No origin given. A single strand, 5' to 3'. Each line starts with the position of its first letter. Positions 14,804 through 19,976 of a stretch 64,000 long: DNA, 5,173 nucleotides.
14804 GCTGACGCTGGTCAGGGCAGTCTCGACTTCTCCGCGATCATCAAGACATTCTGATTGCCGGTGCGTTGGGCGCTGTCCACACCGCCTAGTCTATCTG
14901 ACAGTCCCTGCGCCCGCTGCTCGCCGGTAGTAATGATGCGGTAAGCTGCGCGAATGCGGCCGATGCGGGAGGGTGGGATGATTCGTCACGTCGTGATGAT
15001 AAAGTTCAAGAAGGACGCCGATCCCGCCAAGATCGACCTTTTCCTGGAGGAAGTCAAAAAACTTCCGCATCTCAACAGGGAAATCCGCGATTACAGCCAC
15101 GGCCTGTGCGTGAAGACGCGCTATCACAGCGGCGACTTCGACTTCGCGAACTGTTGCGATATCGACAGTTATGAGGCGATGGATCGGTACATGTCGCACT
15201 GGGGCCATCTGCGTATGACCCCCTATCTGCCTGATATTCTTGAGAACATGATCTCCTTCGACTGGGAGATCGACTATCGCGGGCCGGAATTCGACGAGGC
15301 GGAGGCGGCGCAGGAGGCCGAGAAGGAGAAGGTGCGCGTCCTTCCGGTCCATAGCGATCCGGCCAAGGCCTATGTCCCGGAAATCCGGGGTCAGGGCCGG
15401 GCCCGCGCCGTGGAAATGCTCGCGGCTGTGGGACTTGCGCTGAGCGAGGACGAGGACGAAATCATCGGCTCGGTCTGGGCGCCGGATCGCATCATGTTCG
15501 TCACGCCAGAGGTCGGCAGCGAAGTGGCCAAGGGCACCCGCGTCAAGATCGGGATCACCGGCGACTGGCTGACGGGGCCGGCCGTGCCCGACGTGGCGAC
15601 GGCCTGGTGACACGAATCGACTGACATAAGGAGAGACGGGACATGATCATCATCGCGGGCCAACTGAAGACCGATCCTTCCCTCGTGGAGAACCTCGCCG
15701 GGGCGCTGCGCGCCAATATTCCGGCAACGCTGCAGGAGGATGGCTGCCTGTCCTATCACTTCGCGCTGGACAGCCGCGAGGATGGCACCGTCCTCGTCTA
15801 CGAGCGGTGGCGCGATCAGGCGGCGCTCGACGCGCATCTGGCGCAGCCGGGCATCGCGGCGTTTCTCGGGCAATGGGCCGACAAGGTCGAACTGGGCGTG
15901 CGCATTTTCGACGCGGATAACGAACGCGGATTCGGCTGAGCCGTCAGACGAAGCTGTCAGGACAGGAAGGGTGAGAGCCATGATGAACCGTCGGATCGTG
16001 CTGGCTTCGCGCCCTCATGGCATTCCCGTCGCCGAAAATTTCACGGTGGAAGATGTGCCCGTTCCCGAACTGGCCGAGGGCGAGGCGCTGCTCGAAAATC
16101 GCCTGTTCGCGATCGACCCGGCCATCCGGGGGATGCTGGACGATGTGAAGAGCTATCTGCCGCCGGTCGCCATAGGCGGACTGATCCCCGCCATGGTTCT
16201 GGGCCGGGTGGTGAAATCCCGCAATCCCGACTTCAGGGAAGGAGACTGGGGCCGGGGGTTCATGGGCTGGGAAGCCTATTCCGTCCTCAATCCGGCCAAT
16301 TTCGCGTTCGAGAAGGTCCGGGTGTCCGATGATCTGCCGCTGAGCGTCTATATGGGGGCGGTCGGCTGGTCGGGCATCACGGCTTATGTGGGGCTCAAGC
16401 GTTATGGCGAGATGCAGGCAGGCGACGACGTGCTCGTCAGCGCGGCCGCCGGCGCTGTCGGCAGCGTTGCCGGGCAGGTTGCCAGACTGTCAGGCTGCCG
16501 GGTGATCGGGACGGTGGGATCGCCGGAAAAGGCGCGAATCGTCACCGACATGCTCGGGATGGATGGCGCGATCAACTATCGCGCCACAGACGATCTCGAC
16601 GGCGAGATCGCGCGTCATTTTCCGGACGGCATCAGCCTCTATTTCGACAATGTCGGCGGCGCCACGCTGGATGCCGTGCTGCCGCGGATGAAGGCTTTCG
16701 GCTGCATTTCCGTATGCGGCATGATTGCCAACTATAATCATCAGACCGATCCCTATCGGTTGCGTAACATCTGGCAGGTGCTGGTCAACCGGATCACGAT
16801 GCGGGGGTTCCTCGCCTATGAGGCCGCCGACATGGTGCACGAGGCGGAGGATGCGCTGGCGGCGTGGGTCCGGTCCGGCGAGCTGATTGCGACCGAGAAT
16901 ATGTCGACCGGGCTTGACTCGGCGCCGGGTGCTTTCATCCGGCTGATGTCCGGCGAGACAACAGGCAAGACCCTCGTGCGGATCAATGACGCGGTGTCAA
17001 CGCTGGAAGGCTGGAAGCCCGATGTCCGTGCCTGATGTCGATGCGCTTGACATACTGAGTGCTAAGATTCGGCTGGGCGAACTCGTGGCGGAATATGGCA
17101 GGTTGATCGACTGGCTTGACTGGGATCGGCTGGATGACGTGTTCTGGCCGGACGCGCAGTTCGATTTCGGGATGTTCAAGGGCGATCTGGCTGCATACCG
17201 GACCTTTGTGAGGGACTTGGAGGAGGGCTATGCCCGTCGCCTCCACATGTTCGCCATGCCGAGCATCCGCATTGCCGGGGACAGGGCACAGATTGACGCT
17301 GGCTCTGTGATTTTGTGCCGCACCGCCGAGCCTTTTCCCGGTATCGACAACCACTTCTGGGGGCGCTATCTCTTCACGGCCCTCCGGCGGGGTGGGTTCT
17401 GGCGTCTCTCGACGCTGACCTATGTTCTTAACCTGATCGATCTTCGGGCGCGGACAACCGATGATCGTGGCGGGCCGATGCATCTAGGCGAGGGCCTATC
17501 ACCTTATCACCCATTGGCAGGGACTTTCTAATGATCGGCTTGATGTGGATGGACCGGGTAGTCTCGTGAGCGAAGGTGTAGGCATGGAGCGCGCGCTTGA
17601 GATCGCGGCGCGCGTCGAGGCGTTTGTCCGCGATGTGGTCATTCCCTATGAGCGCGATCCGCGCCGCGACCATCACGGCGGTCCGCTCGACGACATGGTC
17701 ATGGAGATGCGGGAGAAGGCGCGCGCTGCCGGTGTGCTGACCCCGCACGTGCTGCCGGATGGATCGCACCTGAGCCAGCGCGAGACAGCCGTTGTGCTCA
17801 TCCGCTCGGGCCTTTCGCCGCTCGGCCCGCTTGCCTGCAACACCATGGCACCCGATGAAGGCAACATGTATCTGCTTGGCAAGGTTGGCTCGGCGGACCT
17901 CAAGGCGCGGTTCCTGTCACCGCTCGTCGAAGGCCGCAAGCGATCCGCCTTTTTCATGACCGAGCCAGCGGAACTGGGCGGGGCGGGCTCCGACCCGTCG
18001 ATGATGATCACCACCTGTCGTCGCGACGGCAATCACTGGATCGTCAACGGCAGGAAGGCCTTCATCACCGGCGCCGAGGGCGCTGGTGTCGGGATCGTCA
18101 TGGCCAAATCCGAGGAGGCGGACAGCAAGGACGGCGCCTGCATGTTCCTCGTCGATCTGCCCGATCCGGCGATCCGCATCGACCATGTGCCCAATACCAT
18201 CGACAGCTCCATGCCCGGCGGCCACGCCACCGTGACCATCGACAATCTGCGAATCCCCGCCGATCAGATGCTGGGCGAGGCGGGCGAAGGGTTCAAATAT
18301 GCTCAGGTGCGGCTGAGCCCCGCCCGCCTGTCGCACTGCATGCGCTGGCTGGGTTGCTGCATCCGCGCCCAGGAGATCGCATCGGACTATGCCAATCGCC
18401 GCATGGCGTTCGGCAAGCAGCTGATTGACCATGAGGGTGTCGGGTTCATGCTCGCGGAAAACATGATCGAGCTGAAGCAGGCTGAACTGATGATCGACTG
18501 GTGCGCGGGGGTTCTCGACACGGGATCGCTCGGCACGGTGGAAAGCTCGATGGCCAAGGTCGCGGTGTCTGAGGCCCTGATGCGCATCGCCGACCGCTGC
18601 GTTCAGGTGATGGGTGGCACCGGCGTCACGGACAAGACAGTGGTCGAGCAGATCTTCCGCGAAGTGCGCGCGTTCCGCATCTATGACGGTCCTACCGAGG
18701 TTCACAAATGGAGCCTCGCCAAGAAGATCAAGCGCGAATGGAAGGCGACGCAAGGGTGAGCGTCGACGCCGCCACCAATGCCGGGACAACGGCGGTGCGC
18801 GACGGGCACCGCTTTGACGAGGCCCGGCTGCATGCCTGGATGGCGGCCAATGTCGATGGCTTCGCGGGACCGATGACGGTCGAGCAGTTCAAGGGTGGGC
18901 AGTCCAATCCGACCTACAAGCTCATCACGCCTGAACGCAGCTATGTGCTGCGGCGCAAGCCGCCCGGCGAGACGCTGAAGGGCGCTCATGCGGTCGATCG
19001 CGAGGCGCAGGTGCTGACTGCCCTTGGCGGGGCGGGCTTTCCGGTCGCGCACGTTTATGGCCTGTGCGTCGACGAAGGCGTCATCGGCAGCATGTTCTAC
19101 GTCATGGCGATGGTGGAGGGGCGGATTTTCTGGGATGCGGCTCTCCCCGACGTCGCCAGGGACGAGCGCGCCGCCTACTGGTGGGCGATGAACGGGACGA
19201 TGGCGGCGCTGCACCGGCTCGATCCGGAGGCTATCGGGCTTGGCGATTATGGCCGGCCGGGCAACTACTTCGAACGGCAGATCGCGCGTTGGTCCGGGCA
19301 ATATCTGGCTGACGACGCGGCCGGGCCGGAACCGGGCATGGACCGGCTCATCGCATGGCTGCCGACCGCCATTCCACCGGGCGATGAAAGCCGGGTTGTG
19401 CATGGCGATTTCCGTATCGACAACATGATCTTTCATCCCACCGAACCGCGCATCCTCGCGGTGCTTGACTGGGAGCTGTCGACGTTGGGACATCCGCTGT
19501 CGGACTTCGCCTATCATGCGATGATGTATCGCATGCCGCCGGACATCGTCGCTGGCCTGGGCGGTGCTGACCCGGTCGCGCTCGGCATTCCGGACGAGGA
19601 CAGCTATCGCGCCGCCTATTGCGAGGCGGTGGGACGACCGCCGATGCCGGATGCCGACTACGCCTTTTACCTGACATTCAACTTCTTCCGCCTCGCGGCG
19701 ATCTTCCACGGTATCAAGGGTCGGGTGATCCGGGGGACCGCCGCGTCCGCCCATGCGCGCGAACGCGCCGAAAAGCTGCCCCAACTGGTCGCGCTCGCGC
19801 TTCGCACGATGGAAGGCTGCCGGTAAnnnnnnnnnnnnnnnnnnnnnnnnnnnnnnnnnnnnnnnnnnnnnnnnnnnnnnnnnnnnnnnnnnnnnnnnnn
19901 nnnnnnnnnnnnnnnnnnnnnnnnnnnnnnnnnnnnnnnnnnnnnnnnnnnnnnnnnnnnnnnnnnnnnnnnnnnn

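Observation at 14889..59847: Shared lux-box-like motif at almost every promoter of the catabolic region: a candidate LuxR-solo regulon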

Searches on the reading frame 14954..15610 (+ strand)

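Call 6: search_protein_families(library=pfam, proteins=[window:14954-15610:+])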
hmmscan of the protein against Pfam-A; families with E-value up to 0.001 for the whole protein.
window:14954-15610:+ (218 aa): 2 families
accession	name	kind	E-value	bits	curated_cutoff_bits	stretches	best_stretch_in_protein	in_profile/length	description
PF07876.18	Dabb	-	9.4e-14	52.3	25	1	10-105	1-95/96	Stress responsive A/B Barrel Domain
PF03793.24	PASTA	-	0.00047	20.5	23.2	0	141-199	3-60/64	PASTA domain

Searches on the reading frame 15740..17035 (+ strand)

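Call 6: search_protein_families(library=pfam, proteins=[window:15740-17035:+])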
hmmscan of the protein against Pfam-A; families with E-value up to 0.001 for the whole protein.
window:15740-17035:+ (431 aa): 3 families
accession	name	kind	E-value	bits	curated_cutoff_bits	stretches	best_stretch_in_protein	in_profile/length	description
PF16884.10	ADH_N_2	-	7.2e-30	103.5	31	1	84-187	1-104/108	N-terminal domain of oxidoreductase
PF00107.32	ADH_zinc_N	-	6.6e-21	75.1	31.8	1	239-369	1-123/129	Zinc-binding dehydrogenase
PF13602.12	ADH_zinc_N_2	-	9.4e-09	36.7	27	1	272-413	1-134/134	Zinc-binding dehydrogenase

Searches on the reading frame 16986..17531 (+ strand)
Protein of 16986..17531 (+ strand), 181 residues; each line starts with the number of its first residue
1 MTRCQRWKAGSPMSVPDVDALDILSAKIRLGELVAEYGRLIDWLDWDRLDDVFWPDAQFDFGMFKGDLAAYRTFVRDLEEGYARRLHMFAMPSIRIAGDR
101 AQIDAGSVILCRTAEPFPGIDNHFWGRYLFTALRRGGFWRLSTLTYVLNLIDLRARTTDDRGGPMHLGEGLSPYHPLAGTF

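Call 6: search_protein_families(library=pfam, proteins=[window:16986-17531:+])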
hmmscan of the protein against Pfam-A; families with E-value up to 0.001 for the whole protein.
window:16986-17531:+ (181 aa): 1 family
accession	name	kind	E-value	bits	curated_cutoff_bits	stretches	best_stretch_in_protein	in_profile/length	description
PF13577.12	SnoaL_4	-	1.3e-14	54.7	24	1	31-144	10-125/126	SnoaL-like domain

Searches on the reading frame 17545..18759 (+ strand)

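Call 6: search_protein_families(library=pfam, proteins=[window:17545-18759:+])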
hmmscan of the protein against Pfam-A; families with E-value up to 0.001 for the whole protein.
window:17545-18759:+ (404 aa): 4 families
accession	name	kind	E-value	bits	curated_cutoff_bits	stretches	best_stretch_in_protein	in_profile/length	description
PF00441.29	Acyl-CoA_dh_1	-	4.5e-37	127.9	22.4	1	247-394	1-148/150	Acyl-CoA dehydrogenase, C-terminal domain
PF02770.24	Acyl-CoA_dh_M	-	1.3e-14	54.6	33.3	1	135-215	1-78/97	Acyl-CoA dehydrogenase, middle domain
PF08028.16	Acyl-CoA_dh_2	-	6.9e-10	39.8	22.7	1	263-380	2-129/134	Acyl-CoA dehydrogenase, C-terminal domain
PF02771.21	Acyl-CoA_dh_N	-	0.00027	21.7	22.9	0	17-130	4-112/113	Acyl-CoA dehydrogenase, N-terminal domain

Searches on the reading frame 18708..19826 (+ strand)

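Call 6: search_protein_families(library=pfam, proteins=[window:18708-19826:+])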
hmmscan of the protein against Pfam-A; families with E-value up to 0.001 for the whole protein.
window:18708-19826:+ (372 aa): 1 family
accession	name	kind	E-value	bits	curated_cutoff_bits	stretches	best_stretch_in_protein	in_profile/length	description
PF01636.29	APH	-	8.8e-48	163.6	23.2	1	57-287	1-219/239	Phosphotransferase enzyme family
